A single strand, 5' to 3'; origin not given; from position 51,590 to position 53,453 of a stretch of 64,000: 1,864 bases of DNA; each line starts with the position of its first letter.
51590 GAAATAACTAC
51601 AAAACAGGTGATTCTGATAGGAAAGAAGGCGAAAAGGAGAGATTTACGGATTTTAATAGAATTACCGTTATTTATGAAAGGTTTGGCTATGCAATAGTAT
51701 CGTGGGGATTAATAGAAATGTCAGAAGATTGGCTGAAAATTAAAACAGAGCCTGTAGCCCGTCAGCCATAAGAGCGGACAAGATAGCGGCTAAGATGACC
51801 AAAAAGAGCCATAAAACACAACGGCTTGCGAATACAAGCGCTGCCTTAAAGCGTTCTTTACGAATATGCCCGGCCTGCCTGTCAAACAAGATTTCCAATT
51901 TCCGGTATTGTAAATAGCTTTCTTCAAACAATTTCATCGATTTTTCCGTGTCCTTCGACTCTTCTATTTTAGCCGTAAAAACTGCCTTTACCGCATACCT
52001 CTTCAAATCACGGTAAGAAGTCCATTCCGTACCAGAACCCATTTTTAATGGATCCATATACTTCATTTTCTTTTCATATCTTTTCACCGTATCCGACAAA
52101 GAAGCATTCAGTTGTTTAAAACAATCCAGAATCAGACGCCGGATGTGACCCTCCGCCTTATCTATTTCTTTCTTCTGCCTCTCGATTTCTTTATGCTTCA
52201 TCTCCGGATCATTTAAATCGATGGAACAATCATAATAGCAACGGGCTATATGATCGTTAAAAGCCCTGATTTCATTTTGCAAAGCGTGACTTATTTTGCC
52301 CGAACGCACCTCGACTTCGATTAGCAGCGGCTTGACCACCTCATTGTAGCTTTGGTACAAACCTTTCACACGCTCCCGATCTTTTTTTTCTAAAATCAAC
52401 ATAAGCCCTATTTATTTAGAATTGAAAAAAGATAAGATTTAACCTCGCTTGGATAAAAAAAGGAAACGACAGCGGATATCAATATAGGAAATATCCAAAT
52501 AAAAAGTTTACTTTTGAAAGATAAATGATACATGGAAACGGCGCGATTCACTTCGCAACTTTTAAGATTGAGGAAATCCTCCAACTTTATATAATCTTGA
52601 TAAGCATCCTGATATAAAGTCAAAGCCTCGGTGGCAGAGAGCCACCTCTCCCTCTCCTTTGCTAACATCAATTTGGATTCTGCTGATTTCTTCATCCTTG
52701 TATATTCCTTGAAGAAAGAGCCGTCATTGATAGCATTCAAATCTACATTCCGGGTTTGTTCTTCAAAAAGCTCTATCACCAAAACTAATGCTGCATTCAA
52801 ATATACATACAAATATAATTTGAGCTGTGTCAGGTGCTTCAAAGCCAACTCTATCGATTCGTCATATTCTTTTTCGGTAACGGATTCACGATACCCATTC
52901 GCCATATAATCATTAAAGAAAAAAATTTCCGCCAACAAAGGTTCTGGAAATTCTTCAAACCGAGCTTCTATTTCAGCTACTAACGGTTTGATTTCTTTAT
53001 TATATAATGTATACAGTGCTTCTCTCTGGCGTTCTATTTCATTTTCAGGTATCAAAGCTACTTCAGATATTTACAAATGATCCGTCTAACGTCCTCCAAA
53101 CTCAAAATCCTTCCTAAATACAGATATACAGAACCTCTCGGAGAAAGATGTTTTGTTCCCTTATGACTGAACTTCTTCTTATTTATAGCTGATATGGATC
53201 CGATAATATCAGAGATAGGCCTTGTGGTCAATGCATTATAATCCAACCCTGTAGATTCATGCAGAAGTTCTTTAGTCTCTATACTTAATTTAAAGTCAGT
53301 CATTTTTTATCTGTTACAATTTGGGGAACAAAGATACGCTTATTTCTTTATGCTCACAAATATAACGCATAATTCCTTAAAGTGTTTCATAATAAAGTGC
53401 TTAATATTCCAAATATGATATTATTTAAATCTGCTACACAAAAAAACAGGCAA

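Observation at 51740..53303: Autonomous AT-rich three-gene cassette (81 aa plus two paralogous tail-anchored helical proteins) wedged between two pilin operons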

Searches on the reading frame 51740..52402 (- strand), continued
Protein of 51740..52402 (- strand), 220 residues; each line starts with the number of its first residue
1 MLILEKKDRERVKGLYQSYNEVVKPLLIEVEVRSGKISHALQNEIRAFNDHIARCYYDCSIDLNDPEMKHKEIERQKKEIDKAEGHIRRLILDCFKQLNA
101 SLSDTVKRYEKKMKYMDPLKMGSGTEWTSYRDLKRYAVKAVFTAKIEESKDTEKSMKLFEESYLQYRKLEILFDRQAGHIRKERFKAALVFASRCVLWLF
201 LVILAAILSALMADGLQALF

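Call 85: search_protein_families(library=pfam, proteins=[P0008, P0009, P0010, P0011, P0012, P0015, P0018, P0006, P0013, P0014], max_evalue=0.1)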
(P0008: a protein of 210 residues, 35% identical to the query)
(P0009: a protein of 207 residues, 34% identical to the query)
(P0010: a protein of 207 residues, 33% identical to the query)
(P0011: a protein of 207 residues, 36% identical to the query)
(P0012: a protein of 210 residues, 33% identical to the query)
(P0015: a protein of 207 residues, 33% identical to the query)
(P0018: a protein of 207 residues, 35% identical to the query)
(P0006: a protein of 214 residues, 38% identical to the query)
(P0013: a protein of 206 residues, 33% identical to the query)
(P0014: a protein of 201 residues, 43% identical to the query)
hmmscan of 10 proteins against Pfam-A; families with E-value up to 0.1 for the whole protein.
P0008 (210 aa): 2 families
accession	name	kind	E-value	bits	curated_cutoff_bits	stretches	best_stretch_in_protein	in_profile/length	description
PF23100.1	DUF2096_N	-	0.022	15.6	26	1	19-77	7-64/96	DUF2096 N-terminal four-helical bundle domain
PF24073.1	DUF7365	-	0.07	13.7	27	0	135-168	56-89/101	Coiled-coil region of unknown function (DUF7365)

P0009 (207 aa): 0 families

P0010 (207 aa): 1 family
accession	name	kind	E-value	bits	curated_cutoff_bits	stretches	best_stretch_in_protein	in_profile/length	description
PF09517.16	RE_Eco29kI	-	0.066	13.5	30.8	0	128-186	38-95/164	Eco29kI restriction endonuclease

P0011 (207 aa): 1 family
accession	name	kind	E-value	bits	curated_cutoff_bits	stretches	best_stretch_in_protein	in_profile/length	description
PF17362.7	pXO2-34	-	0.088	13.4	30.8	0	103-136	23-56/79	Family of unknown function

P0012 (210 aa): 3 families
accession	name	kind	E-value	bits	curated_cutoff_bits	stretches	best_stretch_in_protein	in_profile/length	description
PF25242.1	Ubiquitin_UBP8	-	0.039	14.1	27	0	138-153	19-34/55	UBP8-like, ubiquitin-like domain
PF21980.2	MksE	-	0.09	13.6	27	0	95-181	66-142/163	Condensin complex protein MksE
PF23100.1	DUF2096_N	-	0.09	13.6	26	0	19-77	7-64/96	DUF2096 N-terminal four-helical bundle domain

P0015 (207 aa): 0 families

P0018 (207 aa): 0 families

P0006 (214 aa): 1 family
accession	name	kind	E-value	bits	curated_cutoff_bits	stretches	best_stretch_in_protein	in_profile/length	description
PF23100.1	DUF2096_N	-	0.057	14.3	26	0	20-80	7-69/96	DUF2096 N-terminal four-helical bundle domain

P0013 (206 aa): 0 families

P0014 (201 aa): 5 families
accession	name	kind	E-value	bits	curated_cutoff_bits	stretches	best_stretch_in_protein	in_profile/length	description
PF11757.13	RSS_P20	-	0.00054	20.8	25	0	14-69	10-66/94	Suppressor of RNA silencing P21-like N-terminal domain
PF23100.1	DUF2096_N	-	0.0025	18.6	26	1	23-105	10-90/96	DUF2096 N-terminal four-helical bundle domain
PF18137.7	ORC_WH_C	-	0.017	15.7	26.4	1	49-176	13-133/133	Origin recognition complex winged helix C-terminal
PF08863.15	YolD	-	0.05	14.2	27.5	0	59-112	28-81/94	YolD-like protein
PF04990.17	RNA_pol_Rpb1_7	-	0.085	13.3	23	0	58-127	36-108/136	RNA polymerase Rpb1, domain 7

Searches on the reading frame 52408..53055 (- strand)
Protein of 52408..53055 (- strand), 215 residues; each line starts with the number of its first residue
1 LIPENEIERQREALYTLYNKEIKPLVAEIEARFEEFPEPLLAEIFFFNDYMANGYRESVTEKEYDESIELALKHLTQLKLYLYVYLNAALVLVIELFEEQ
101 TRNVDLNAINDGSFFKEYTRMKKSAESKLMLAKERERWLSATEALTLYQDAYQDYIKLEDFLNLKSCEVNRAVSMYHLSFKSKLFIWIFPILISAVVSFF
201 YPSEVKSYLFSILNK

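Call 3: search_protein_families(library=pfam, proteins=[window:52408-53055:-], max_evalue=1)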
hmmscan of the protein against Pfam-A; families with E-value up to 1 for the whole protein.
window:52408-53055:- (215 aa): 3 families
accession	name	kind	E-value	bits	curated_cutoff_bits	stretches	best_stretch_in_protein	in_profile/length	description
PF24549.1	DUF7602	-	0.0029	17.9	27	1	11-43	20-52/89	Domain of unknown function (DUF7602)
PF14808.11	TMEM164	-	0.025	14.5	25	1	132-203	45-114/217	TMEM164 family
PF18032.6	FRP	-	0.034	15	26.6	1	5-78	4-73/99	Photoprotection regulator fluorescence recovery protein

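Call 4: search_protein_families(library=ncbifam, proteins=[window:52408-53055:-], max_evalue=1)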
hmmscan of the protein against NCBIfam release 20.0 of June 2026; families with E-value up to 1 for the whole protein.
window:52408-53055:- (215 aa): 1 family
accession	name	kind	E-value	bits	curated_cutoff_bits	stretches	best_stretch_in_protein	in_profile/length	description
NF010448.0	PRK13874.1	subfamily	0.13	11.3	225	1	105-145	103-142/246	conjugal transfer protein TrbJ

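Call 5: search_protein_families(library=padloc, proteins=[window:52408-53055:-], max_evalue=1)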
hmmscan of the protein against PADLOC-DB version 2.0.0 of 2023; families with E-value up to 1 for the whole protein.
window:52408-53055:- (215 aa): 1 family
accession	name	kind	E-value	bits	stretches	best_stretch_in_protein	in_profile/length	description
PDLC04683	PDC-M49B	-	0.012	13.9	1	97-184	38-125/135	-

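Call 6: search_protein_families(library=phrogs, proteins=[window:52408-53055:-], max_evalue=1)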
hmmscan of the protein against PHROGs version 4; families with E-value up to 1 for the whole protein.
window:52408-53055:- (215 aa): 1 family
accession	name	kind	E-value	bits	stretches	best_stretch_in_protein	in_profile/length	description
phrog_18937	-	unknown function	0.06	13.7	1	113-170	13-65/293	-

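Call 21: find_homologous_proteins(query=window:52408-53055:-, max_evalue=0.01)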
Query window:52408-53055:- (215 aa): 6 proteins with E <= 0.01 among 291 candidates.
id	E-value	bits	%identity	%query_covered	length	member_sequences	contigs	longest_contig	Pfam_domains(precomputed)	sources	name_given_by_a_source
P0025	3.2e-129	447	98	100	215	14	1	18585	-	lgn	-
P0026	8.8e-84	298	64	98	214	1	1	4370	-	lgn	-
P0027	6.3e-73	263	60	99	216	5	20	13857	-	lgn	-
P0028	3.7e-71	257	98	58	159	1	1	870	-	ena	-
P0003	6.8e-64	233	74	64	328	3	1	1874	-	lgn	-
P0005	2.2e-25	108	36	92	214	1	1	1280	-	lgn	-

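Call 22: find_encoding_contigs(protein=P0027, flank=8000, max_places=4)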
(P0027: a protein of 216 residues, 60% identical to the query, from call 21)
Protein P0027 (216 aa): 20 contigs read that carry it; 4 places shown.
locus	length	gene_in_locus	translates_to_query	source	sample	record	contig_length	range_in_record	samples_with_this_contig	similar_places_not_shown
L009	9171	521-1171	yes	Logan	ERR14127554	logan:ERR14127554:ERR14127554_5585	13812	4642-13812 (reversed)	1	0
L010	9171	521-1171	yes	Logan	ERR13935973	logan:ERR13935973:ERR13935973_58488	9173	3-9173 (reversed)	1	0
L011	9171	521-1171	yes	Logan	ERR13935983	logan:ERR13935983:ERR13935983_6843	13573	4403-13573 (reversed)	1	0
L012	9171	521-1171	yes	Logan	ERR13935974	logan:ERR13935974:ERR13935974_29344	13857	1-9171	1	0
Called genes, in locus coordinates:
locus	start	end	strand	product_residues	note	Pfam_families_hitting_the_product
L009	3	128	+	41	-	?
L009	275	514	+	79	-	-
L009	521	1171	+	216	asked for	-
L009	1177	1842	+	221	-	-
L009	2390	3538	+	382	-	-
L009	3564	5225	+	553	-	-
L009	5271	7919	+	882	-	PF16249:DUF4906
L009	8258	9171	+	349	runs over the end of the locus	-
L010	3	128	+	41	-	?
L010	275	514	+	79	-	-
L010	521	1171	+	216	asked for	-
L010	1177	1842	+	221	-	-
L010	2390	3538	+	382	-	-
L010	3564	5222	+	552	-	-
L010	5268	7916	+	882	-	PF16249:DUF4906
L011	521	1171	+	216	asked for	-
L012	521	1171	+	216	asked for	-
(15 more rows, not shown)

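Call 24: find_encoding_contigs(protein=P0026, flank=5000, max_places=2)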
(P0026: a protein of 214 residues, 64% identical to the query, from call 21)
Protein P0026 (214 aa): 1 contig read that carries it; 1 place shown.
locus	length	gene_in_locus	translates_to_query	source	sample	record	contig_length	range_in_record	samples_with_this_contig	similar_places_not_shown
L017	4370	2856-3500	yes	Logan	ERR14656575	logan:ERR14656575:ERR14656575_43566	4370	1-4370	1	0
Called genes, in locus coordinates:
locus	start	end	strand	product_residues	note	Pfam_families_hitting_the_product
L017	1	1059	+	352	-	?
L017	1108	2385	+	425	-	PF06321:P_gingi_FimA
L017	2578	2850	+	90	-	-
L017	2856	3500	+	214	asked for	-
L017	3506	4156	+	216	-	-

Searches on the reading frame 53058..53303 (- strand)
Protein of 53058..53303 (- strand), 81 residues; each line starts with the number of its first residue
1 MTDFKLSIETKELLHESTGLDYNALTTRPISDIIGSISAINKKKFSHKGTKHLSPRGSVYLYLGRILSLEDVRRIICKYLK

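Call 3: search_protein_families(library=pfam, proteins=[window:53058-53303:-], max_evalue=1)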
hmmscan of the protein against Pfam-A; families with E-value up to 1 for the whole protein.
window:53058-53303:- (81 aa): 0 families

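Call 4: search_protein_families(library=ncbifam, proteins=[window:53058-53303:-], max_evalue=1)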
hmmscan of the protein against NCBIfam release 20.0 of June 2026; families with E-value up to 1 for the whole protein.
window:53058-53303:- (81 aa): 0 families

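Call 5: search_protein_families(library=padloc, proteins=[window:53058-53303:-], max_evalue=1)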
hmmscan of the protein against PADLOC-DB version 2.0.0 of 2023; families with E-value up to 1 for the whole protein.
window:53058-53303:- (81 aa): 0 families

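Call 6: search_protein_families(library=phrogs, proteins=[window:53058-53303:-], max_evalue=1)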
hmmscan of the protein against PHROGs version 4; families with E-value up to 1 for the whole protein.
window:53058-53303:- (81 aa): 0 families

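Call 20: find_homologous_proteins(query=window:53058-53303:-, max_evalue=0.01)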
Query window:53058-53303:- (81 aa): 5 proteins with E <= 0.01 among 6 candidates.
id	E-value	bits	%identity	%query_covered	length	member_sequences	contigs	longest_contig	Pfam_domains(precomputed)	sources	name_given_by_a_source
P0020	5.3e-42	159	96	100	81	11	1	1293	-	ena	-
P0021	1.9e-31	125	79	100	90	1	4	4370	-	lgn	-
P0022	4.8e-27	111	73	96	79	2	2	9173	-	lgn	-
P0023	5.3e-11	60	46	94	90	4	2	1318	-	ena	-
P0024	3.4e-9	54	44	93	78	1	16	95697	-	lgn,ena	-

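Call 23: find_encoding_contigs(protein=P0024, flank=8000, max_places=4)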
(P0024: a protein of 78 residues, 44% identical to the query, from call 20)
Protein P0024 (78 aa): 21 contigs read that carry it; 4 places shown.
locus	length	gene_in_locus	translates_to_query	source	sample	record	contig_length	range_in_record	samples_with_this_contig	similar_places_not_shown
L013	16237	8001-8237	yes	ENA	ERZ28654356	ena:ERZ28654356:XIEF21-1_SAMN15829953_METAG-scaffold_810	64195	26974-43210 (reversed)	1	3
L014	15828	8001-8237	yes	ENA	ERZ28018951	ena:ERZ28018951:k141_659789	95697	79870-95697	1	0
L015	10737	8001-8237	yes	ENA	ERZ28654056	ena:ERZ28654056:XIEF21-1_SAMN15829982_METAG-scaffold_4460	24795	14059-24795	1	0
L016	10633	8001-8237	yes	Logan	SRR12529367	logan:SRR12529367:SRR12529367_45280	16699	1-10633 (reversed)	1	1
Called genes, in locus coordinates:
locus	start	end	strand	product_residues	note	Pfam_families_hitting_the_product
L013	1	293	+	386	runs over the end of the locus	PF04230:PS_pyruv_trans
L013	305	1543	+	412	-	PF04932:Wzy_C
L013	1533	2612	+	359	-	PF14307:Glyco_tran_WbsX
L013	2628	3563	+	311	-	PF00535:Glycos_transf_2, PF10111:Glyco_tranf_2_2, PF13641:Glyco_tranf_2_3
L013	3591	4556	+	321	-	PF14397:ATPgrasp_ST, PF14398:ATPgrasp_YheCD (faint)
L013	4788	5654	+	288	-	PF04991:LicD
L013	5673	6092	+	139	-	PF01467:CTP_transf_like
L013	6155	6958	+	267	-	PF00535:Glycos_transf_2, PF10111:Glyco_tranf_2_2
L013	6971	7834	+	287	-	PF01370:Epimerase, PF04321:RmlD_sub_bind, PF07993:NAD_binding_4, PF01073:3Beta_HSD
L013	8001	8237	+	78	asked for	-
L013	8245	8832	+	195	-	-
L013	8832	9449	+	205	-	-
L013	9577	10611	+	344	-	PF00953:Glycos_transf_4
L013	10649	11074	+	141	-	PF19480:DUF6016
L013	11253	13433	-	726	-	-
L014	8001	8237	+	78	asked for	-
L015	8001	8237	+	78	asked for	-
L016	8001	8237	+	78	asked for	-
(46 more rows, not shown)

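Call 53: search_solved_structures(query=A3, max_evalue=10, show_alignments=2)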
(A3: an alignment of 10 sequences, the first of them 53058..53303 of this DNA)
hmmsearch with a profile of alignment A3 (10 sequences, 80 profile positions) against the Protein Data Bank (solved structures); distinct sequences matched with E-value up to 10: 4.
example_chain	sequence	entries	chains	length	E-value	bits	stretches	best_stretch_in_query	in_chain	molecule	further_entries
7qca_LT0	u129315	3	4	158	0.0046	20.7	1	32-77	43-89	60s ribosomal protein L21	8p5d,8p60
3r0a_A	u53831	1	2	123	0.2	15.4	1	26-80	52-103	Putative transcriptional regulator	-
8qaf_A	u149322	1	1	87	0.34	14.7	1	11-49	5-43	sc-apCC-8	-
5y2z_B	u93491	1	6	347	1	13.2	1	50-75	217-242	Leucine-rich glioma-inactivated protein 1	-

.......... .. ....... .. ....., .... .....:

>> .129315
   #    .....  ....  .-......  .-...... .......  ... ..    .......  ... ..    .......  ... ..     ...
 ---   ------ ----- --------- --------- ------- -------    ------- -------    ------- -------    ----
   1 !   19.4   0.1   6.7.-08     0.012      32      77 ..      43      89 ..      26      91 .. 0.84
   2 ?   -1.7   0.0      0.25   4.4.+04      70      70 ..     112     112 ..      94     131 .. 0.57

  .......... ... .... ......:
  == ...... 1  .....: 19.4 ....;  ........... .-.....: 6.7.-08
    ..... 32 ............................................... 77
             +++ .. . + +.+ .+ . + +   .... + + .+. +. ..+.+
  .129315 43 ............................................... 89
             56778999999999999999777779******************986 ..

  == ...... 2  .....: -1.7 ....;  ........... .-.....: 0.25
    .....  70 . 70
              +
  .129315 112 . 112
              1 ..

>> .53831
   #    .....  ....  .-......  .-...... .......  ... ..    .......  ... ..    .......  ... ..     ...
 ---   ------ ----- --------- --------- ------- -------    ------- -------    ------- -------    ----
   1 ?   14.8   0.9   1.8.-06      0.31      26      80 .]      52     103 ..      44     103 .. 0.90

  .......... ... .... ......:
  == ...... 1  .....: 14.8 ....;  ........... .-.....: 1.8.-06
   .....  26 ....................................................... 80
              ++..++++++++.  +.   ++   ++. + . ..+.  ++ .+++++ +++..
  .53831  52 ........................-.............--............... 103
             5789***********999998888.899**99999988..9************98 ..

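Call 54: search_protein_families(library=pfam, alignment_id=A3, max_evalue=1)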
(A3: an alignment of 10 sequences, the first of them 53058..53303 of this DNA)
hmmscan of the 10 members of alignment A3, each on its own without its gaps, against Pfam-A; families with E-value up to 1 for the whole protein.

A. member 1, window:53058-53303:- (81 aa): 0 families

B. families by the number of members that match (of 10 scanned): 7 families
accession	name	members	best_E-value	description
PF03270.18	DUF269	1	0.019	Protein of unknown function, DUF269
PF10256.14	Erf4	1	0.035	Golgin subfamily A member 7/ERF4 family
PF04452.19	Methyltrans_RNA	1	0.053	RNA methyltransferase domain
PF15571.11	Imm44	1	0.06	Immunity protein 44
PF15551.11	DUF4656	1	0.09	Domain of unknown function (DUF4656)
PF02893.26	GRAM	1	0.18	GRAM domain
PF14117.11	DUF4287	1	0.2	Domain of unknown function (DUF4287)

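Call 60: predict_structure(alignment_id=A6)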
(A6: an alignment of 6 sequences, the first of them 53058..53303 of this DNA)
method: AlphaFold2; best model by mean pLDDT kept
length: 81 residues; sequences in the alignment: 6
mean_pLDDT: 61.1   pTM: 0.42
mean pLDDT of the five models: 61.1, 55.8, 54.4, 51.6, 49.4
residues with pLDDT >= 90: 0; 70-90: 5; 50-70: 67; < 50: 9
segments of 3 or more residues with pLDDT < 50: 1-3, 46-50
pLDDT, mean of each block of 10 residues (from residue 1): 58 68 65 62 49 60 65 64 49
secondary structure, 60 per line:
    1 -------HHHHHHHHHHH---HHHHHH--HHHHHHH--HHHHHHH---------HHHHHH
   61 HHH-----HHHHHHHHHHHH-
elements in order: H8-18 H22-27 H30-36 H39-45 H55-63 H69-80

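Call 77: fold_search(model_id=the predicted structure, library=pdb)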
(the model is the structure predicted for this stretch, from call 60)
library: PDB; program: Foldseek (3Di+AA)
matches with E <= 10: 44; with E <= 0.001: 0
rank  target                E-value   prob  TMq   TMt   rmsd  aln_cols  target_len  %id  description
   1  9njk_E                2.5e+00  0.08  0.25  0.10   7.4        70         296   14  The Cryo-EM structure of the yeast Rad51-ssDNA nucleoprotein filament ADP bound state (released 2025-03-19)
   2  4hbp_A                3.4e+00  0.09  0.27  0.06   5.9        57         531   24  Crystal Structure of FAAH in complex with inhibitor (released 2013-02-06)
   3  1szp_E                4.1e+00  0.08  0.27  0.11   6.7        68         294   16  A Crystal Structure of the Rad51 Filament (released 2004-07-13)
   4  1szp_D                4.3e+00  0.07  0.27  0.11   6.7        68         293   16  A Crystal Structure of the Rad51 Filament (released 2004-07-13)
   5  2ivq_A                4.6e+00  0.09  0.31  0.19   9.9        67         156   10  SITE DIRECTED MUTAGENESIS OF KEY RESIDUES INVOLVED IN THE CATALYTIC MECHANISM OF CYANASE (released 2008-10-28)
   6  3qj8_B                4.6e+00  0.08  0.29  0.07   5.4        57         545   21  Crystal structure of fatty acid amide hydrolase (released 2011-04-27)
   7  8c7e_A                4.6e+00  0.08  0.29  0.17  10.7        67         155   15  Serendipitous cyanase structure from Serratia-like contamination (released 2023-02-22)
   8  4hbp_B                4.9e+00  0.08  0.27  0.06   5.9        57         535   24  Crystal Structure of FAAH in complex with inhibitor (released 2013-02-06)
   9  1lmb_3                4.9e+00  0.05  0.26  0.25   9.8        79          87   15  REFINED 1.8 ANGSTROM CRYSTAL STRUCTURE OF THE LAMBDA REPRESSOR-OPERATOR COMPLEX (released 1991-11-05)
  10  2wj1_A                5.2e+00  0.03  0.23  0.05   7.9        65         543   23  3D-crystal structure of humanized-rat fatty acid amide hydrolase (FAAH) conjugated with 7-phenyl-1-(4-(pyridin-2-yl)ox (released 2009-09-15)
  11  1szp_A                5.5e+00  0.06  0.27  0.11   6.9        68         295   16  A Crystal Structure of the Rad51 Filament (released 2004-07-13)
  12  2wj1_B                5.5e+00  0.03  0.23  0.05   8.0        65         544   23  3D-crystal structure of humanized-rat fatty acid amide hydrolase (FAAH) conjugated with 7-phenyl-1-(4-(pyridin-2-yl)ox (released 2009-09-15)
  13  4do3_A                5.8e+00  0.07  0.27  0.06   5.8        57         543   24  Structure of FAAH with a non-steroidal anti-inflammatory drug (released 2013-01-23)
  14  8a5c                  6.2e+00  0.05  0.28  0.12   8.7        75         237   16  Crystal structure of Deinococcus radiodurans Endonuclease III-1 Y100L variant (released 2022-08-03)
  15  3boq_A                6.2e+00  0.04  0.28  0.19  11.2        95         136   14  Crystal structure of MarR family transcriptional regulator from Silicibacter pomeroyi (released 2008-01-01)
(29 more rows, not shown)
